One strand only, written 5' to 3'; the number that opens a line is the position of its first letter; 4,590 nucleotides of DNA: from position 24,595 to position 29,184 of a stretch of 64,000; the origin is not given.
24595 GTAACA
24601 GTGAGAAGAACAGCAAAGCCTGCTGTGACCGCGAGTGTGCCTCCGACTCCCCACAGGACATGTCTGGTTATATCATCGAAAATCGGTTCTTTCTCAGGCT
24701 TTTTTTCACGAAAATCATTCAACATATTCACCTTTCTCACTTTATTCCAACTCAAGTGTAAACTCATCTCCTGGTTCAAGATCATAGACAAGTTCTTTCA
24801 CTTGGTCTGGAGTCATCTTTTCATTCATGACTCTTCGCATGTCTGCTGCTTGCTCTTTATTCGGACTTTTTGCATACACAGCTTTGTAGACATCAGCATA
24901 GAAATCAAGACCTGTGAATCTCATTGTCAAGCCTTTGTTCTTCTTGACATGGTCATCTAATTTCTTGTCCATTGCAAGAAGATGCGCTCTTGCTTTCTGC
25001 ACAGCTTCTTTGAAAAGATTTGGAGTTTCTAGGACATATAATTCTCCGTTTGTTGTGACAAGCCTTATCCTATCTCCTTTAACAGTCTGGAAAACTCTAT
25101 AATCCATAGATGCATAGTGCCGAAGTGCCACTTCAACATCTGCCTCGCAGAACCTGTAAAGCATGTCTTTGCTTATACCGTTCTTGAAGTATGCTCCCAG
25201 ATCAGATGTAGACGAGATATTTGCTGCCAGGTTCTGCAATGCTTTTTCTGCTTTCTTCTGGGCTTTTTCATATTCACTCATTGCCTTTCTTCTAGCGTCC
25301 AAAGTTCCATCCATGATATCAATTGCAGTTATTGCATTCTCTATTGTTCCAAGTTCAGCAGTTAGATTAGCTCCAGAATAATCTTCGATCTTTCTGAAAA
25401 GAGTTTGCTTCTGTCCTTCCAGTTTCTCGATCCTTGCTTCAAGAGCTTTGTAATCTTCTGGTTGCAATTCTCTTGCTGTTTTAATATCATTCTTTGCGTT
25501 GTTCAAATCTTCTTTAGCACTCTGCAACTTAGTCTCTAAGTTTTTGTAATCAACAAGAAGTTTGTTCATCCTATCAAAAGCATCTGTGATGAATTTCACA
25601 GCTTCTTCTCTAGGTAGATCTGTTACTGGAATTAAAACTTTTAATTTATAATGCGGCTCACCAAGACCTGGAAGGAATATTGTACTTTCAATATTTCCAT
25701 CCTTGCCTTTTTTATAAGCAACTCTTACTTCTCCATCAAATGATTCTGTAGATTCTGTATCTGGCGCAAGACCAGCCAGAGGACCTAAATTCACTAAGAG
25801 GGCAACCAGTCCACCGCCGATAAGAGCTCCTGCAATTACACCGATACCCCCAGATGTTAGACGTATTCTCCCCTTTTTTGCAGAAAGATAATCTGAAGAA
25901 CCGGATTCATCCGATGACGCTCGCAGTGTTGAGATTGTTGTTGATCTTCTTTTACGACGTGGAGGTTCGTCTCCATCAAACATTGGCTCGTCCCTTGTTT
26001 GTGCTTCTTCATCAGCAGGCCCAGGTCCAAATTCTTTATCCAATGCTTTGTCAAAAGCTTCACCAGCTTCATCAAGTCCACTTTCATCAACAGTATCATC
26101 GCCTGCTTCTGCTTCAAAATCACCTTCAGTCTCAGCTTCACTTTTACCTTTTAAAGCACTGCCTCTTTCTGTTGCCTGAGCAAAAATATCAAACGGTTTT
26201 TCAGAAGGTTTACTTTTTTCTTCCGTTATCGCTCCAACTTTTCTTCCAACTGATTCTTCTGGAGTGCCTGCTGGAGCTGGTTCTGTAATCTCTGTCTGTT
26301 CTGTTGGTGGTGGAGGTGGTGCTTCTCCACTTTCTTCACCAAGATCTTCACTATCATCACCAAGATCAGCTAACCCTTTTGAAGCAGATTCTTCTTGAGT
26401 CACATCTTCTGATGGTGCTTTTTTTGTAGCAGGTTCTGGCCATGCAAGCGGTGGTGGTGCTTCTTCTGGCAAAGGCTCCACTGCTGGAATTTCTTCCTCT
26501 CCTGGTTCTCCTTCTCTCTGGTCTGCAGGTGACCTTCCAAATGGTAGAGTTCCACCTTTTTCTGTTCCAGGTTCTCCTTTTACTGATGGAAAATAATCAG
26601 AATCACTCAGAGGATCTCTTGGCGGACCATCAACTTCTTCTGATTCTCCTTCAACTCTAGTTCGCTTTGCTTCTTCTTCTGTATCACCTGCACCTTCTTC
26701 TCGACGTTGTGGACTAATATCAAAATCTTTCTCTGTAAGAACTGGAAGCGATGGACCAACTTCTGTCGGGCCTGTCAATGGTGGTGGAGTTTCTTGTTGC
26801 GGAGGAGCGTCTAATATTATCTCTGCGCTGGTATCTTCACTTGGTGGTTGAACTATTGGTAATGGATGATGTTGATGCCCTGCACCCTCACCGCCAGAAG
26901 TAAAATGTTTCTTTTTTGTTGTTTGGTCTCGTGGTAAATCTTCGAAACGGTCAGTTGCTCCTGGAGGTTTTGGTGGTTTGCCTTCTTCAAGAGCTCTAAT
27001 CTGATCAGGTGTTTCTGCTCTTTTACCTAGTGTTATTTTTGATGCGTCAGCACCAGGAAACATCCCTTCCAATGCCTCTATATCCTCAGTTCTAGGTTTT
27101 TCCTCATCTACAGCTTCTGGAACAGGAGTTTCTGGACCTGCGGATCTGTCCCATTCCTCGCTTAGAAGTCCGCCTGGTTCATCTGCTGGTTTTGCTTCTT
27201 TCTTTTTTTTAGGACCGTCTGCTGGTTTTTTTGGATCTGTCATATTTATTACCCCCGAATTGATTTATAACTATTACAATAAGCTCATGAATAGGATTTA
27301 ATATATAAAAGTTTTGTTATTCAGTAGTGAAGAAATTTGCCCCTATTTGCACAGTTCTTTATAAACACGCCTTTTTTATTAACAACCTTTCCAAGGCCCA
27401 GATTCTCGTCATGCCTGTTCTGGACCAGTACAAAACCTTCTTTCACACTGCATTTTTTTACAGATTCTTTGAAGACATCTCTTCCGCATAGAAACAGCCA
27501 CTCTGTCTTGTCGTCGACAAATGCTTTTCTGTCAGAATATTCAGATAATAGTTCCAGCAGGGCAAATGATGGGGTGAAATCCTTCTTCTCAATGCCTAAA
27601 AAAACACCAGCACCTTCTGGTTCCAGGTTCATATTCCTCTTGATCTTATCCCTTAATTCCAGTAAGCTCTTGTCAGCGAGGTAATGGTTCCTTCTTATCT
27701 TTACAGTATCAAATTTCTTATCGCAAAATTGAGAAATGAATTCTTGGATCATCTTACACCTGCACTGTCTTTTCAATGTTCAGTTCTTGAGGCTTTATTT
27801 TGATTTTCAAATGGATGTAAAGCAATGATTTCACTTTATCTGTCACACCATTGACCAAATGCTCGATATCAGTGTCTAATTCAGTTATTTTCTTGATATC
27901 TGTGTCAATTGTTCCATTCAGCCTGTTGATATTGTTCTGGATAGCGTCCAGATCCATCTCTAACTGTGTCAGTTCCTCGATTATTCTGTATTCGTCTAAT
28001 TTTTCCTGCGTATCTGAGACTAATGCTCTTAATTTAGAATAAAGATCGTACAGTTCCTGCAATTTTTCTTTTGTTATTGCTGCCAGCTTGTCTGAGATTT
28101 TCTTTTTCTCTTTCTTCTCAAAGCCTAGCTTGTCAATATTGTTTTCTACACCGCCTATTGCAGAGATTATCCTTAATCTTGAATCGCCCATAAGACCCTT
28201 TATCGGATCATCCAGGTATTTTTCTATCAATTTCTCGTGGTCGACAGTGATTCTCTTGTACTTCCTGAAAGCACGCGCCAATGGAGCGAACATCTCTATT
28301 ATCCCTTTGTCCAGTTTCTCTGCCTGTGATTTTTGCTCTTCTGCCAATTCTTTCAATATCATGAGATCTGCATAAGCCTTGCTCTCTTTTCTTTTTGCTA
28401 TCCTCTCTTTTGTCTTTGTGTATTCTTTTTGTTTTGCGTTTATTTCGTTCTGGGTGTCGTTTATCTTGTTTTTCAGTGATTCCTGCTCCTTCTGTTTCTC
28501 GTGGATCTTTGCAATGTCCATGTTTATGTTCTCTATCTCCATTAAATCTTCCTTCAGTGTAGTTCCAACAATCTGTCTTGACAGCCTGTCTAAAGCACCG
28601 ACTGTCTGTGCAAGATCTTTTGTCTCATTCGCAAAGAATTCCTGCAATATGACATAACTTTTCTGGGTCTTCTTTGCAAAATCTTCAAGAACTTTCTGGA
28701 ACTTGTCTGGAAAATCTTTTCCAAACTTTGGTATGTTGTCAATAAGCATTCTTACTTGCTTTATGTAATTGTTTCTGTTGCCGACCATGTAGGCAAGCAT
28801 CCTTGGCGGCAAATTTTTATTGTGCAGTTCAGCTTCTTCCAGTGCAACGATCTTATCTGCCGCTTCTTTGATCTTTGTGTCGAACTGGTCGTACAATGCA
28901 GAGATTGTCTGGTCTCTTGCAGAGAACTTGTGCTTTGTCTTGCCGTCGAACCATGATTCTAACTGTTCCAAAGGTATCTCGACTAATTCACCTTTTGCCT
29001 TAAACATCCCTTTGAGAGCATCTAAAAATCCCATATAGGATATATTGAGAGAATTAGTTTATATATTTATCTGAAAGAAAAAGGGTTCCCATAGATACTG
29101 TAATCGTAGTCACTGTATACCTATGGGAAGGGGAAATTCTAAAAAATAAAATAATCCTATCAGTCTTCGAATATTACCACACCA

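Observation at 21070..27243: Three tandem membrane proteins share an unrecognised ~150-aa C-terminal domain with a LysM-like end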

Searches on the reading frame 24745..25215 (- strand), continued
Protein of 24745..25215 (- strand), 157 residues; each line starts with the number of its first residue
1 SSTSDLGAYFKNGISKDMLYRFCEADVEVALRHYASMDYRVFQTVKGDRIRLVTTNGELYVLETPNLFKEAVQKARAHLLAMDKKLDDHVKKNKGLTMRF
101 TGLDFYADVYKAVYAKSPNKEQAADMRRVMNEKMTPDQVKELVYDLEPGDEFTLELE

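Call 53: fold_search(model_id=the predicted structure, library=viral)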
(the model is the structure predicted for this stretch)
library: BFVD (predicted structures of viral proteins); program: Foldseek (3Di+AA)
matches with E <= 10: 1253; with E <= 0.001: 0
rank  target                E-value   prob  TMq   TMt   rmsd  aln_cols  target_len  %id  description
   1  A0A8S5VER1            6.8e-02  0.16  0.16  0.19  11.3       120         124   19  Uncharacterized protein [Siphoviridae sp. cthWs11]
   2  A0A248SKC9            8.2e-02  0.80  0.19  0.34   6.0        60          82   17  (no name in the UniProt tables at hand)
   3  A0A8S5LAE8            9.3e-02  0.47  0.20  0.16  11.0        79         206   13  Recombination enhancement, RecA-dependent nuclease [Siphoviridae sp. ctv2R2]
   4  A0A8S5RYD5            1.1e-01  0.20  0.20  0.19  13.3       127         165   15  Uncharacterized protein [Siphoviridae sp. ctWdm1]
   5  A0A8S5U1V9            1.1e-01  0.07  0.14  0.16  16.6       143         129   12  Uncharacterized protein [Siphoviridae sp. ctdHi7]
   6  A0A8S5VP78            1.4e-01  0.77  0.29  0.18   4.5        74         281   14  (no name in the UniProt tables at hand)
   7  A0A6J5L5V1            1.5e-01  0.60  0.26  0.34   4.5        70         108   14  Uncharacterized protein [uncultured Caudovirales phage]
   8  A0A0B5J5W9            1.6e-01  0.60  0.21  0.27   3.5        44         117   32  Uncharacterized protein [Pandoravirus inopinatum]
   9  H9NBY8                1.7e-01  0.15  0.18  0.10  11.2       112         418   12  (no name in the UniProt tables at hand)
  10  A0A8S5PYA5            1.8e-01  0.94  0.16  0.38   1.4        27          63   18  Uncharacterized protein [Siphoviridae sp. ct2vX3]
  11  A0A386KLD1            1.8e-01  0.15  0.22  0.11  24.8       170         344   15  DNA binding protein [Microbacterium phage Burro]
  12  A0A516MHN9            1.8e-01  0.04  0.12  0.07  19.2       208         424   10  (no name in the UniProt tables at hand)
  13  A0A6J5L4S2            2.0e-01  0.57  0.20  0.37  11.0        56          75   20  HicA-like toxin [uncultured Caudovirales phage]
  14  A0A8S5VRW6            2.1e-01  0.11  0.18  0.10  14.9       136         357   12  (no name in the UniProt tables at hand)
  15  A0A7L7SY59            2.1e-01  0.10  0.16  0.23  15.5       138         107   14  (no name in the UniProt tables at hand)
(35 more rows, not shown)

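Call 67: find_related_loci(query=A3, collection=viral_contigs, flank=5000)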
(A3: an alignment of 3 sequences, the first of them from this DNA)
Query A3 (157 aa) in viral_contigs; peptide patterns used: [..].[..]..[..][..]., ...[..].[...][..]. (x = any residue, [..] = any of these).
46 stretches matched a pattern, but none encodes a relative of the query by tblastn (E <= 1e-3).

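Call 70: search_solved_structures(query=A2, max_evalue=10)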
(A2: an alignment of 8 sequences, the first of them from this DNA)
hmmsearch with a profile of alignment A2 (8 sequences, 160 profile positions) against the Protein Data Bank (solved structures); distinct sequences matched with E-value up to 10: 5.
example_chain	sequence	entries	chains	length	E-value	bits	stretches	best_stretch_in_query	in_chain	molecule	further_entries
8efx_A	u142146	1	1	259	0.015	18.9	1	65-100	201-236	OtDUB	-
6ups_A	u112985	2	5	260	0.017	18.7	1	65-100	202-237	ULP_PROTEASE domain-containing protein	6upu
3wkr_C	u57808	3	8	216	0.27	14.9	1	35-97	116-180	Uncharacterized protein MJ1481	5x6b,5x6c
6u3w_A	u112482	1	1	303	1.2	12.7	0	102-157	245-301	Coatomer subunit alpha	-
3mv2_A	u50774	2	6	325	1.4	12.5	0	103-157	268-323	Coatomer subunit alpha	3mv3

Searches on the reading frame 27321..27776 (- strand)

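Call 12: search_protein_families(library=pfam, proteins=[window:27321-27776:-], max_evalue=0.01)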
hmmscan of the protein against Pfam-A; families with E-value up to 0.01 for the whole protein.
window:27321-27776:- (151 aa): 1 family
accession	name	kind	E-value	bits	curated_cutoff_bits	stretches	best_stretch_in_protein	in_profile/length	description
PF03657.19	UPF0113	-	2.6e-11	44.1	23.8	1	84-149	1-71/73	UPF0113 PUA domain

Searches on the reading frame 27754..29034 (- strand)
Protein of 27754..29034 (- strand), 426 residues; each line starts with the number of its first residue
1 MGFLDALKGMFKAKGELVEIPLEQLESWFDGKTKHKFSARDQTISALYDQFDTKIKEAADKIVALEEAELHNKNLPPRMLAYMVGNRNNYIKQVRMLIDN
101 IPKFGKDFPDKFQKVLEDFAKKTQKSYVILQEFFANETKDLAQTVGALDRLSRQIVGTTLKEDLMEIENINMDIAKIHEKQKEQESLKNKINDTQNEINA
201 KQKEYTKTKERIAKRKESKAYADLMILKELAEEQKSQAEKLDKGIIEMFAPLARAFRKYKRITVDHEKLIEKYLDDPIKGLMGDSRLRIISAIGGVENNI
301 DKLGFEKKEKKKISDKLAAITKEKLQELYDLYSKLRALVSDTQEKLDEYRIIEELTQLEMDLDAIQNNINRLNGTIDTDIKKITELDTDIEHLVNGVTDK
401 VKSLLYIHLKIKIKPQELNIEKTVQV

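Call 12: search_protein_families(library=pfam, proteins=[window:27754-29034:-], max_evalue=0.01)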
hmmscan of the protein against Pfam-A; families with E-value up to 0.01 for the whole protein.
window:27754-29034:- (426 aa): 0 families

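Call 14: search_protein_families(library=ncbifam, proteins=[window:27754-29034:-], max_evalue=1)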
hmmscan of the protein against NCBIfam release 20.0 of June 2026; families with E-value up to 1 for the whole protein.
window:27754-29034:- (426 aa): 5 families
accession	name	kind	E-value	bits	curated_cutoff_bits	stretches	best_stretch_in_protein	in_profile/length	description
NF045780.1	TrlF_fam_ATP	equivalog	0.00012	20.9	350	1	85-415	391-717/944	TrlF family AAA-like ATPase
NF033928.1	alph_xenorhab_A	subfamily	0.0009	18.6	125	1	79-212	75-211/339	alpha-xenorhabdolysin family binary toxin subunit A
NF045487.1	ASRP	equivalog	0.054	12.1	300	1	296-393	161-268/593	archaea-specific SMC-related protein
NF033937.0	porH_1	subfamily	0.062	13.6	100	0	68-120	37-89/97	PorH family porin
NF049873.2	cytotoxin_MakE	exception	0.14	11.1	360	1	96-219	70-193/352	alpha-pore-forming cytotoxin subunit MakE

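Call 68: search_protein_families(library=phrogs, proteins=[window:27754-29034:-], max_evalue=0.01)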
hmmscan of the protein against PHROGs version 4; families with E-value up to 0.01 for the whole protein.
window:27754-29034:- (426 aa): 0 families
